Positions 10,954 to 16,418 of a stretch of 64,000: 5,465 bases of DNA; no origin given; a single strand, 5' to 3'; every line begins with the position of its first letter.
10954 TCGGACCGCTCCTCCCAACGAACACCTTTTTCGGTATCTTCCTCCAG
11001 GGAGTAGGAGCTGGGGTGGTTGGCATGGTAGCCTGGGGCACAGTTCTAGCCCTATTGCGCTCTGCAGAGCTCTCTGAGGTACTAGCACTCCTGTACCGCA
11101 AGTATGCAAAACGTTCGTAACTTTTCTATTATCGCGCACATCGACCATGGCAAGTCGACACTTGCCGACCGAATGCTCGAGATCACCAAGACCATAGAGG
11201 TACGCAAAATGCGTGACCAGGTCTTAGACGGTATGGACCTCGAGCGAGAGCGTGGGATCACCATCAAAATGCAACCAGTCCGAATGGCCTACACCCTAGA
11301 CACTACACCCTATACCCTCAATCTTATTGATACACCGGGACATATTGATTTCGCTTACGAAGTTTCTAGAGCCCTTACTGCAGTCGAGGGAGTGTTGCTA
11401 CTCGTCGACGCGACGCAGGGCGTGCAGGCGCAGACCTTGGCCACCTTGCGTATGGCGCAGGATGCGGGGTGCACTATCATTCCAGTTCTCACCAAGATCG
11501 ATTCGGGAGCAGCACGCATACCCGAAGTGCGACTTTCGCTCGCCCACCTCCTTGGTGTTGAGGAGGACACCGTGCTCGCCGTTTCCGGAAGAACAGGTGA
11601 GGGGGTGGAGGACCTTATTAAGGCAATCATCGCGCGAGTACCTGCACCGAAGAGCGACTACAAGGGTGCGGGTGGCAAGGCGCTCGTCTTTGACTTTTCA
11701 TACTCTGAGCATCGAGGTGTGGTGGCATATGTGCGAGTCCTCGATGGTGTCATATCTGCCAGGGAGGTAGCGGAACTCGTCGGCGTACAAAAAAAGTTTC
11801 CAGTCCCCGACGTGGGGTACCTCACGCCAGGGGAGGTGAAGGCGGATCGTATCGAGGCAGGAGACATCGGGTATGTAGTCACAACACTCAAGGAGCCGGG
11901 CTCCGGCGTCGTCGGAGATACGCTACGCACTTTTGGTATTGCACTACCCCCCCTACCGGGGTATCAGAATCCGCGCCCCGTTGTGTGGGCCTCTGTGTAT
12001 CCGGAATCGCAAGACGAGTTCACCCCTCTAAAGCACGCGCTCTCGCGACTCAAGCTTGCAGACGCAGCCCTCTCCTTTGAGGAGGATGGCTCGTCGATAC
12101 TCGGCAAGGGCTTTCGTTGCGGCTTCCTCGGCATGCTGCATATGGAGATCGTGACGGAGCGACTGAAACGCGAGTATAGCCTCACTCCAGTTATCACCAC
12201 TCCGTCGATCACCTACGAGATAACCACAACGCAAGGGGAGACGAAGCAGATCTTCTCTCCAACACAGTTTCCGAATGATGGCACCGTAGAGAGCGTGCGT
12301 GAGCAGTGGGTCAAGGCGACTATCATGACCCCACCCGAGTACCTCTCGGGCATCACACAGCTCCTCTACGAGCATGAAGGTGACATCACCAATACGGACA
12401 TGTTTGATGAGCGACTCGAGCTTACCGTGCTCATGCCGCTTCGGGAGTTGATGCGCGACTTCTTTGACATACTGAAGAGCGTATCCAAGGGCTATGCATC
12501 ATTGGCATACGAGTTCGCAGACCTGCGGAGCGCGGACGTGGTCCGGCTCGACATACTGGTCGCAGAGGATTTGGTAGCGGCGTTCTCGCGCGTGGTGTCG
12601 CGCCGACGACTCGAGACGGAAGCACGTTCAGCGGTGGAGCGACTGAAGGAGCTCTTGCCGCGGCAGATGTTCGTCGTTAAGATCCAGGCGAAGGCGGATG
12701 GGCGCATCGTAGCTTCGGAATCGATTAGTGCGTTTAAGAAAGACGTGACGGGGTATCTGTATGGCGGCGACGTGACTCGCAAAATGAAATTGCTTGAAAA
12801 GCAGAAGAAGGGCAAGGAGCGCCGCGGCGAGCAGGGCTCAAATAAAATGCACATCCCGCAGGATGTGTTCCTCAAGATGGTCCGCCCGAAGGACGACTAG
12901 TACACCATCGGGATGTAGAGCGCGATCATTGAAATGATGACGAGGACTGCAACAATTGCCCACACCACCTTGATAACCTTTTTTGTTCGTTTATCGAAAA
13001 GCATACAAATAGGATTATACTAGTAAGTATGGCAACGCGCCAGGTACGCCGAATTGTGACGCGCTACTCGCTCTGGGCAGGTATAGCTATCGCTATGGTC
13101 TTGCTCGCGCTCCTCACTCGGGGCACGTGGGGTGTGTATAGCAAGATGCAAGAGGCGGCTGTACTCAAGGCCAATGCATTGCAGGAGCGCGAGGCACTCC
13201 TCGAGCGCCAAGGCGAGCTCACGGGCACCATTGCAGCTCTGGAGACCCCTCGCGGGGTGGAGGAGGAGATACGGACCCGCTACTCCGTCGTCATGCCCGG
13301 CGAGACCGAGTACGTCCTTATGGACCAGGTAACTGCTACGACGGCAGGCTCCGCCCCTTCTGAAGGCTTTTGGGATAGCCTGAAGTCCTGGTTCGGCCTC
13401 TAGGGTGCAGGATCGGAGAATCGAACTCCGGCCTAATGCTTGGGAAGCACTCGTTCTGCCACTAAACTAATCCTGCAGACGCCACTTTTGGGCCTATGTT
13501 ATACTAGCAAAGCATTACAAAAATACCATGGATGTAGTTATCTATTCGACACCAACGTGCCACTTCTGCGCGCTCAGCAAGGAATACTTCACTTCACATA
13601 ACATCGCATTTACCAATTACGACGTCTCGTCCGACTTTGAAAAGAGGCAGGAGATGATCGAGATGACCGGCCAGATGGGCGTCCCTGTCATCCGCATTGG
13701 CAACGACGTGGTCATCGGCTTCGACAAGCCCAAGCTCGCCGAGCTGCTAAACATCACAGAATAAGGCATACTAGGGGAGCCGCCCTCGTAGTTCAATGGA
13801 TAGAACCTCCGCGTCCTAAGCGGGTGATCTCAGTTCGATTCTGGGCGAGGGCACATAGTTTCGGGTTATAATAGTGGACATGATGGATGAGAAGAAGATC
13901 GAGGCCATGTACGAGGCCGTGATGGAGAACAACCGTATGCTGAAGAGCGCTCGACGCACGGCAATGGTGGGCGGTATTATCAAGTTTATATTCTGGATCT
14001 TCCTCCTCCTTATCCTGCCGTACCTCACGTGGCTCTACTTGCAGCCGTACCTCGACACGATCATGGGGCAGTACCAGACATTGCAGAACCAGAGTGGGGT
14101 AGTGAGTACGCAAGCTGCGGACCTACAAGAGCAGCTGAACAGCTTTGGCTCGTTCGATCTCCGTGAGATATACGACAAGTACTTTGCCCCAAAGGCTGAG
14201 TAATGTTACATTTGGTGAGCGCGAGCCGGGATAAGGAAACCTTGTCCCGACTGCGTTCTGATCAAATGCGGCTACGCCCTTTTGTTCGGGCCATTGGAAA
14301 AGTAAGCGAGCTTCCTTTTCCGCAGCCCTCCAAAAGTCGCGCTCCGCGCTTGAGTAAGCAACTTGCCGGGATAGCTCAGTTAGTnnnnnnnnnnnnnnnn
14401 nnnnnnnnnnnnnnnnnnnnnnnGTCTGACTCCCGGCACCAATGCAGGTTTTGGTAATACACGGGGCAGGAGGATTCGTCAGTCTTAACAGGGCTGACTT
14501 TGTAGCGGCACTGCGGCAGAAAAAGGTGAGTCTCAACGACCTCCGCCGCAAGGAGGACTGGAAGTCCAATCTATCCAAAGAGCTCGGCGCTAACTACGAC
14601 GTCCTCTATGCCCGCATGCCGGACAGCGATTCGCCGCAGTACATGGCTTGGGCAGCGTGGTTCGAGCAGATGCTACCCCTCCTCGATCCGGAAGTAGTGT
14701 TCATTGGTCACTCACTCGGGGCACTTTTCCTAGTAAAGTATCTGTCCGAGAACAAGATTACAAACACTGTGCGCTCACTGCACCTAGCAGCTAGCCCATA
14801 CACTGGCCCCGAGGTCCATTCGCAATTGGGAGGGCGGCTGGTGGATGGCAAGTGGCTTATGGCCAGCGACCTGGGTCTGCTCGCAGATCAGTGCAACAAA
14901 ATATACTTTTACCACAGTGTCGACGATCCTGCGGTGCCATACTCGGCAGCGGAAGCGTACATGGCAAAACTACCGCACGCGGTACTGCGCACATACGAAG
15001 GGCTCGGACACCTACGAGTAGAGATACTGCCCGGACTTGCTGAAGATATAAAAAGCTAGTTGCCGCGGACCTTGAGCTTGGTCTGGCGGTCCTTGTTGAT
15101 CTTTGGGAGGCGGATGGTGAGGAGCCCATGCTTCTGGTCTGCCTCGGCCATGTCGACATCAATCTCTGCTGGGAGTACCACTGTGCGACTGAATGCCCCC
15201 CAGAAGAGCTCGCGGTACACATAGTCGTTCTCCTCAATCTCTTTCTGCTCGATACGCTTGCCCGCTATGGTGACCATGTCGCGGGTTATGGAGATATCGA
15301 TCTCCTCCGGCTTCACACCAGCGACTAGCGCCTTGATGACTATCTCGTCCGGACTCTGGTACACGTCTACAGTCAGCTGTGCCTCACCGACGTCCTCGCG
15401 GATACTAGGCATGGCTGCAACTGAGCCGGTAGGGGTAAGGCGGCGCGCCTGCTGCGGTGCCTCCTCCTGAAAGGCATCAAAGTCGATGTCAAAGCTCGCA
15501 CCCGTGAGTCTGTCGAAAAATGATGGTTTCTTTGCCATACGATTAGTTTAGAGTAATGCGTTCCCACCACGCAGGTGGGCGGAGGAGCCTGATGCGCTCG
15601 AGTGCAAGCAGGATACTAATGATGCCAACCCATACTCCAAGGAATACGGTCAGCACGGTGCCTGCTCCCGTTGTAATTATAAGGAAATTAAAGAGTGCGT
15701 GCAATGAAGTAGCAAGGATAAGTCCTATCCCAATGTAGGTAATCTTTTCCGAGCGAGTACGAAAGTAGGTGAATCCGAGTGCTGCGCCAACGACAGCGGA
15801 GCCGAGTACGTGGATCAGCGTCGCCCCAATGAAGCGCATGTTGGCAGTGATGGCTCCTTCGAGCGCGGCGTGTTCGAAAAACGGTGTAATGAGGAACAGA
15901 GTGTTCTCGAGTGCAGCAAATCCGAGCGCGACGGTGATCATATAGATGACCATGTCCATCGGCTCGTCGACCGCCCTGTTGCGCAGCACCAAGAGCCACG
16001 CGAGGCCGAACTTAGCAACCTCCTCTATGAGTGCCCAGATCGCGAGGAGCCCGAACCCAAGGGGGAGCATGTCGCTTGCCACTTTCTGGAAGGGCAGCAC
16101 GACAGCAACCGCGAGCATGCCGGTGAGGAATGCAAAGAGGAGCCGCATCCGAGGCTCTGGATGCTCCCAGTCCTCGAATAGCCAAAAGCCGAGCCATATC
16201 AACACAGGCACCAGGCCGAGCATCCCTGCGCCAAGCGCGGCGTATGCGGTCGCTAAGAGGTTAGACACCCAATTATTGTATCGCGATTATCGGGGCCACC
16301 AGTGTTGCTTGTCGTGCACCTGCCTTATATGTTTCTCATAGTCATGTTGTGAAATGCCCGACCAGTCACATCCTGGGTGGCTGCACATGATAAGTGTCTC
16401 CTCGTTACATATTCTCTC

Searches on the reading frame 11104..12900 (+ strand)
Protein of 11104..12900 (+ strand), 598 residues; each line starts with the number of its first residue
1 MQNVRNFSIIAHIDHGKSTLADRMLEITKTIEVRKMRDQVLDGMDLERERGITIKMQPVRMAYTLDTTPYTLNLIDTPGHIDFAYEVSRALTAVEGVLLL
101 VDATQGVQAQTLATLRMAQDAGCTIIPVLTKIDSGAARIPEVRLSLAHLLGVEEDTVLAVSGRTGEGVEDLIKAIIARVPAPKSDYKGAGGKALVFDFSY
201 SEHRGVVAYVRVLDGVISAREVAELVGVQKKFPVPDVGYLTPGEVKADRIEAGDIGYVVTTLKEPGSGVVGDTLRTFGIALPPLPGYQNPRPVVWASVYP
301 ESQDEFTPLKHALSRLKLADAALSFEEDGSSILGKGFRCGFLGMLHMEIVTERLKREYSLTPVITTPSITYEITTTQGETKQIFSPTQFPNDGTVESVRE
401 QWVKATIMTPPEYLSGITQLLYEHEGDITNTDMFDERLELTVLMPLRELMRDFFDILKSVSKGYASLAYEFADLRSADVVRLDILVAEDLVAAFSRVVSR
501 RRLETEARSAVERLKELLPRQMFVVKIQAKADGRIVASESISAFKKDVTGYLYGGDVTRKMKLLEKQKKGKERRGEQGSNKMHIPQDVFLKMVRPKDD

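Call 10: search_protein_families(library=pfam, proteins=[window:11104-12900:+], max_evalue=0.001)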
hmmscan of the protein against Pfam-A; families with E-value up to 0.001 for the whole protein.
window:11104-12900:+ (598 aa): 5 families
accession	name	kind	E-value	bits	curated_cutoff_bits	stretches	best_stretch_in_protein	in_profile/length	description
PF00009.33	GTP_EFTU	-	1.5e-48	165.3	26.5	1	3-180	2-187/188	Elongation factor Tu GTP binding domain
PF06421.17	LepA_C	-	1.1e-32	112.7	29.7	1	488-593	3-106/107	GTP-binding protein LepA C-terminus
PF00679.30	EFG_C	-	1.1e-13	51.4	27.9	1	399-479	3-83/89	Elongation factor G C-terminus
PF14492.12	EFG_III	-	2.3e-07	31.2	27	1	290-360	2-69/75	Elongation Factor G, domain III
PF01926.29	MMR_HSR1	-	0.00084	19.9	21.9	0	15-131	10-113/113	50S ribosome-binding GTPase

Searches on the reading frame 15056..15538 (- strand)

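Call 52: search_protein_families(library=pfam, proteins=[window:15056-15538:-], max_evalue=0.001)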
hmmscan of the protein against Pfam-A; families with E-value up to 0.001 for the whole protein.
window:15056-15538:- (160 aa): 1 family
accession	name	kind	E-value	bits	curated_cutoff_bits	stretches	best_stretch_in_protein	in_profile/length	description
PF00011.27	HSP20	-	9.8e-17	61.4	20.8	1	59-153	2-94/102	Hsp20/alpha crystallin family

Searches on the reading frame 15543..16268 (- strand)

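Call 52: search_protein_families(library=pfam, proteins=[window:15543-16268:-], max_evalue=0.001)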
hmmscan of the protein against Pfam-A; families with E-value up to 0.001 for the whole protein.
window:15543-16268:- (241 aa): 1 family
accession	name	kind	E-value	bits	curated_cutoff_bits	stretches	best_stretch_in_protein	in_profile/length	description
PF13367.11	PrsW-protease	-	2.4e-25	89.7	23.5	1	38-214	1-188/196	PrsW family intramembrane metalloprotease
